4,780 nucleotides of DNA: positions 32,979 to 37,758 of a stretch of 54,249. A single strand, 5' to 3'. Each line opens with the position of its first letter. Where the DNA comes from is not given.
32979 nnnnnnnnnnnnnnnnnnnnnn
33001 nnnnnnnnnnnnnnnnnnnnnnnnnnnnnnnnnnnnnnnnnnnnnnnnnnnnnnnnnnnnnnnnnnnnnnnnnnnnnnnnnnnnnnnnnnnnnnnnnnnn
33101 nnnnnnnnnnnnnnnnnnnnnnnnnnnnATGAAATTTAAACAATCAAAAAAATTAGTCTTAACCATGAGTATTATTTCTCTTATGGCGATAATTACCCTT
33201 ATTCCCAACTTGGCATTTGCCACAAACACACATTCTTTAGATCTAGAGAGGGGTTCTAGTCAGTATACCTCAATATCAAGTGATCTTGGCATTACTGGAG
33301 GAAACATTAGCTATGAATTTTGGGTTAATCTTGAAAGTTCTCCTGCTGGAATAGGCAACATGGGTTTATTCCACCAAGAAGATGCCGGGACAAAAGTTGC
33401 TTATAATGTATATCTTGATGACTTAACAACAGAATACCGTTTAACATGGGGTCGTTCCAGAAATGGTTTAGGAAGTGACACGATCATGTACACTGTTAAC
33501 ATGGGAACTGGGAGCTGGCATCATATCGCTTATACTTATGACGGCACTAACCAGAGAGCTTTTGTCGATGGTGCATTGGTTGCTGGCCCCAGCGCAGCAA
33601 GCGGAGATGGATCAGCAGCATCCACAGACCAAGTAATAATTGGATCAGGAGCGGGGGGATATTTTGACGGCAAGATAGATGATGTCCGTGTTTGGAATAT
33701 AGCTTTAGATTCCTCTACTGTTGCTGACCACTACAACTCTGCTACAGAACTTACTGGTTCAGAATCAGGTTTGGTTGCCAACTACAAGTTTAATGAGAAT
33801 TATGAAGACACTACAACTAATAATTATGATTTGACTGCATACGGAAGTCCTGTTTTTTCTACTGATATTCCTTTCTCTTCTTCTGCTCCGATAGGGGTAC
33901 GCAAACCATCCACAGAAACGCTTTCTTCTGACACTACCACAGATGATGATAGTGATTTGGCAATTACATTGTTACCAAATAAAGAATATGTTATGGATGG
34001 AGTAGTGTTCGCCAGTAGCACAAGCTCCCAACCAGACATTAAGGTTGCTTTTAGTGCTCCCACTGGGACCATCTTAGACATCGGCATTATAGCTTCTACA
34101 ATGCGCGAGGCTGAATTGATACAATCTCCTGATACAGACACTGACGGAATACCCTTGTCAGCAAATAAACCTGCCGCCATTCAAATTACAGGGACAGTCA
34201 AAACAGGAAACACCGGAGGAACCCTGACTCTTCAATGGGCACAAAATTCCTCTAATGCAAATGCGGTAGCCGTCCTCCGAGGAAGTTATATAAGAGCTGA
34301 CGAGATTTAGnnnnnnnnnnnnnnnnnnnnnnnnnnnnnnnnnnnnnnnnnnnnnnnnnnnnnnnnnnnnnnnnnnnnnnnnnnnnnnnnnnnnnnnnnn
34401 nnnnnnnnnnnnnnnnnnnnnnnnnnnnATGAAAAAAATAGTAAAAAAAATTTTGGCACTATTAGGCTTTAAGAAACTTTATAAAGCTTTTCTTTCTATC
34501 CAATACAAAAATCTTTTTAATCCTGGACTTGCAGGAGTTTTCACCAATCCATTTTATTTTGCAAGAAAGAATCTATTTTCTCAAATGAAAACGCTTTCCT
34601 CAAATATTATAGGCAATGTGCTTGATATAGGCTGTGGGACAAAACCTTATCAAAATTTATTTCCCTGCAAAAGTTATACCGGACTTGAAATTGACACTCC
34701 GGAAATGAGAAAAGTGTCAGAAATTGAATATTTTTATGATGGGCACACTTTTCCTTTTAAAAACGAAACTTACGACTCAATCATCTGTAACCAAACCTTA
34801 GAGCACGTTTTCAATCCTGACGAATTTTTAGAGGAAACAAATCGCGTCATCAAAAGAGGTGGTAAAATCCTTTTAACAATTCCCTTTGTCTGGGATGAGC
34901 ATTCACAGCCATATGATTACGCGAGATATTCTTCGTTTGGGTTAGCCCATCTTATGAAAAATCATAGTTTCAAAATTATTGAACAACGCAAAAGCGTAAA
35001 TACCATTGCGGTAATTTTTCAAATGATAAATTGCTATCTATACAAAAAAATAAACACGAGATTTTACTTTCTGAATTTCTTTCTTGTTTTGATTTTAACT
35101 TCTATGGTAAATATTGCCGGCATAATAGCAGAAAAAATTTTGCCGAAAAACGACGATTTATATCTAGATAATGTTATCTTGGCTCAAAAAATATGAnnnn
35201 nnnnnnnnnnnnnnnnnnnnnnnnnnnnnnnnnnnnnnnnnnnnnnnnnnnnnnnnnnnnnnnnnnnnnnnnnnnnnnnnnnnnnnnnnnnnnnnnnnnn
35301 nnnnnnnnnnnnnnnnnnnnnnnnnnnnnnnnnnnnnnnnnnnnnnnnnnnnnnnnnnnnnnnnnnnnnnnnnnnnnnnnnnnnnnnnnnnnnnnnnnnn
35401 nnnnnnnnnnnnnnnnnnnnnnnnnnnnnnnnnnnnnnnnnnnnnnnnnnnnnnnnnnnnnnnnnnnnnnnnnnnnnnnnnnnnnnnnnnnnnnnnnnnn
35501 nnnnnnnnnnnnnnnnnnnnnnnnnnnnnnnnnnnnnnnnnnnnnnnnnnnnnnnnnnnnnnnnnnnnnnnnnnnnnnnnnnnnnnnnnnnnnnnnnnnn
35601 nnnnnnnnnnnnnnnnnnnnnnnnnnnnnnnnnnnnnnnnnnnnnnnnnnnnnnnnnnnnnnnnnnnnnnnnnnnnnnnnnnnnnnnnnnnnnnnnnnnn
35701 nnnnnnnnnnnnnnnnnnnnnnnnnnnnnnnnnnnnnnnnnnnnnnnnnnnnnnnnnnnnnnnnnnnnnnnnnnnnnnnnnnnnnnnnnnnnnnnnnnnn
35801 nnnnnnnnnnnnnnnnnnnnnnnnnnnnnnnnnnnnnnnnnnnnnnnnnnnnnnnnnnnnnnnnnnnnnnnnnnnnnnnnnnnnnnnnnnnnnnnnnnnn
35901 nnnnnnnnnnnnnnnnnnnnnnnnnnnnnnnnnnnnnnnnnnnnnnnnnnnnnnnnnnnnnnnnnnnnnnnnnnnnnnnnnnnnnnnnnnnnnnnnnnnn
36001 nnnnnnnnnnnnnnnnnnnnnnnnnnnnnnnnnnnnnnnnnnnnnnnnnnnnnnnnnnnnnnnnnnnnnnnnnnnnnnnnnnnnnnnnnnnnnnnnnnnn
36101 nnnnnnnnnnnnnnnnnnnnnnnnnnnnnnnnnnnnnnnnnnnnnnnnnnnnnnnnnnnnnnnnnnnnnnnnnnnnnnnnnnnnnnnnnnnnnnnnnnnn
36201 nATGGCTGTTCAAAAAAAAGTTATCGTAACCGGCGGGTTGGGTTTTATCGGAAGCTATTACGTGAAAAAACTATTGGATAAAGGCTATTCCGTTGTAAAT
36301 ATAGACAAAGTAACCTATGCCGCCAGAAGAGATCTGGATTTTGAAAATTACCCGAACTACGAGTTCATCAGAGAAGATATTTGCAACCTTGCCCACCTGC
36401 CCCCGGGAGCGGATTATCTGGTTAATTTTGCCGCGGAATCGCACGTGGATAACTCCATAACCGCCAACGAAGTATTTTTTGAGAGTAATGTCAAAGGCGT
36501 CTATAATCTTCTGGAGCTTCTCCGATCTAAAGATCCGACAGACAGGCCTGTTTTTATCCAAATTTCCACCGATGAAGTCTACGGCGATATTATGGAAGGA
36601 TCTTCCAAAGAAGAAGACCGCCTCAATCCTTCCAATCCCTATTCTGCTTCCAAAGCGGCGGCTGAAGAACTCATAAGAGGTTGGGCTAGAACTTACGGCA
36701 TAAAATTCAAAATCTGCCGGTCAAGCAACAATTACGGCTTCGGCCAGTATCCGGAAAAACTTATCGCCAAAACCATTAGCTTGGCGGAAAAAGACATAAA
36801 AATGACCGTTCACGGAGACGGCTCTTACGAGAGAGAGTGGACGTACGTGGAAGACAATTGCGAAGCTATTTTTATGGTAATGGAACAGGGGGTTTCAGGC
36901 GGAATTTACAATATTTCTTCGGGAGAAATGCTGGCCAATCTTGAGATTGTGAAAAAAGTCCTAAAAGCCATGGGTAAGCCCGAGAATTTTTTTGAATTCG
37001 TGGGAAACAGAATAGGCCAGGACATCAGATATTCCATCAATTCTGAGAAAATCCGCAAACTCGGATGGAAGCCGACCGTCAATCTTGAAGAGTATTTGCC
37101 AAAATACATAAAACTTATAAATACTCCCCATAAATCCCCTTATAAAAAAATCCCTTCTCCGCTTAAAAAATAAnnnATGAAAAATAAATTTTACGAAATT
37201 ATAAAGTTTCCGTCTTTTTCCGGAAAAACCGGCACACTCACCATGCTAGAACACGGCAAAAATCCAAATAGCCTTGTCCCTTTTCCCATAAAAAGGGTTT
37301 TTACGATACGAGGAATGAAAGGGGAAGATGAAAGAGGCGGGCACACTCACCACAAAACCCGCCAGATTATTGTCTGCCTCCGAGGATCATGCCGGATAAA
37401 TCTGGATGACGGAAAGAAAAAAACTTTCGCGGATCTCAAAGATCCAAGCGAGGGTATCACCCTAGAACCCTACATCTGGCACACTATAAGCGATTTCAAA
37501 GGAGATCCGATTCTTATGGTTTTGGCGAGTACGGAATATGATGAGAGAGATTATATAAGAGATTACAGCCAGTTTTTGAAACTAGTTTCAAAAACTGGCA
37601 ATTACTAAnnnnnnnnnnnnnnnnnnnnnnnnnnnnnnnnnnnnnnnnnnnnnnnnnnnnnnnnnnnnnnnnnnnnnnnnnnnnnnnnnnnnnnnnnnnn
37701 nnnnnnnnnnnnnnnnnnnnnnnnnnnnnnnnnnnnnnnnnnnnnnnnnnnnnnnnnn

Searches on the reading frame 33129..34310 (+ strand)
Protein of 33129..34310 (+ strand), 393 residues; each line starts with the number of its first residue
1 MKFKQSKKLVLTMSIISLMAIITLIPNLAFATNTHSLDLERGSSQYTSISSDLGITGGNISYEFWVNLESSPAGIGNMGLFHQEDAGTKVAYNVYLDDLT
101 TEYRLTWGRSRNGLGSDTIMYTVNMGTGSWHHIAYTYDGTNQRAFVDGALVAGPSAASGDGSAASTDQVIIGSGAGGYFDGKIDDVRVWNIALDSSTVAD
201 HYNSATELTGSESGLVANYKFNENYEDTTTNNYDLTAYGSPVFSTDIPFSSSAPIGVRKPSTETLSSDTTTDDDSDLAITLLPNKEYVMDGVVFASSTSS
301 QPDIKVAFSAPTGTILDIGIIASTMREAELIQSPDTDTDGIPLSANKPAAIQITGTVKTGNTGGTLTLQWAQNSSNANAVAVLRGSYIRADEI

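Call 57: search_protein_families(library=pfam, proteins=[window:33129-34310:+], max_evalue=0.0001)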
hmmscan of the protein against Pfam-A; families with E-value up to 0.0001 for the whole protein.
window:33129-34310:+ (393 aa): 1 family
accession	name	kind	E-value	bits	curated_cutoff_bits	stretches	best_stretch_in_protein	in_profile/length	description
PF13385.13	Laminin_G_3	-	1.7e-23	83.9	27.6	1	42-199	2-151/151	Concanavalin A-like lectin/glucanases superfamily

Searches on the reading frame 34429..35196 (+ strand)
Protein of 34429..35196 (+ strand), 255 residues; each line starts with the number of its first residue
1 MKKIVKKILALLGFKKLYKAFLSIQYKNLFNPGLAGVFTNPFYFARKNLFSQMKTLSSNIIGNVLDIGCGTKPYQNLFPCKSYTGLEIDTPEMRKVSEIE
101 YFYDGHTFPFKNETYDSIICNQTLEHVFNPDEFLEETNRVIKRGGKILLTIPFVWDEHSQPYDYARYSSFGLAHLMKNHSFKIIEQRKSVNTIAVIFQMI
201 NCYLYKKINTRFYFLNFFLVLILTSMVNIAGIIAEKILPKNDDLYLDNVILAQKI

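Call 58: search_protein_families(library=pfam, proteins=[window:34429-35196:+], max_evalue=0.0001)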
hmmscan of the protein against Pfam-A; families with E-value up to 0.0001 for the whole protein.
window:34429-35196:+ (255 aa): 5 families
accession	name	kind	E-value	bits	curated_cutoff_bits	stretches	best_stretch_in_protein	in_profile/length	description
PF08241.18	Methyltransf_11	-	5e-13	49.9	21.2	1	65-148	1-94/95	Methyltransferase domain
PF13489.12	Methyltransf_23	-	2.2e-11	44.2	27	1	62-176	24-145/164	Methyltransferase domain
PF08242.18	Methyltransf_12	-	1.8e-08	35.4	30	1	65-147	1-98/98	Methyltransferase domain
PF13847.12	Methyltransf_31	-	5.4e-08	33.1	27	1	64-150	7-110/145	Methyltransferase domain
PF13649.12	Methyltransf_25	-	9.4e-07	29.9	27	1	64-145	1-97/97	Methyltransferase domain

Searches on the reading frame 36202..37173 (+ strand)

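Call 11: search_protein_families(library=pfam, proteins=[window:36202-37173:+])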
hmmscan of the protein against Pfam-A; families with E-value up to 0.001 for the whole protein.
window:36202-37173:+ (323 aa): 7 families
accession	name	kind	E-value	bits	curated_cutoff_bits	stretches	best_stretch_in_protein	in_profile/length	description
PF16363.11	GDP_Man_Dehyd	-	9.5e-58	196.6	27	1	8-299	1-329/332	GDP-mannose 4,6 dehydratase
PF01370.27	Epimerase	-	2.9e-53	181.2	20.9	1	7-238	1-239/240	NAD dependent epimerase/dehydratase family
PF01073.25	3Beta_HSD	-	1.5e-15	57.4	22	1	8-222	1-224/280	3-beta hydroxysteroid dehydrogenase/isomerase family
PF04321.23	RmlD_sub_bind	-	1.9e-15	57.2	27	1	6-259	2-233/287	RmlD substrate binding domain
PF07993.18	NAD_binding_4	-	3.3e-10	40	20.1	1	70-176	89-206/258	Male sterility protein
PF00106.31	adh_short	-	8.2e-06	25.9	26.6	0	5-37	1-33/195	short chain dehydrogenase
PF02719.21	Polysacc_synt_2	-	1.5e-05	24.7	20.2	1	7-273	1-267/293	Polysaccharide biosynthesis protein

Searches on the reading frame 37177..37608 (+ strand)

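Call 11: search_protein_families(library=pfam, proteins=[window:37177-37608:+])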
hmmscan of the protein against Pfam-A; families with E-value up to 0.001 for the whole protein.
window:37177-37608:+ (143 aa): 1 family
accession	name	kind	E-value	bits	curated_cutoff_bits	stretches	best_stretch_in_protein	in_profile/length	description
PF05523.17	FdtA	-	2.5e-39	134.5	23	1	6-137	3-130/131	WxcM-like, C-terminal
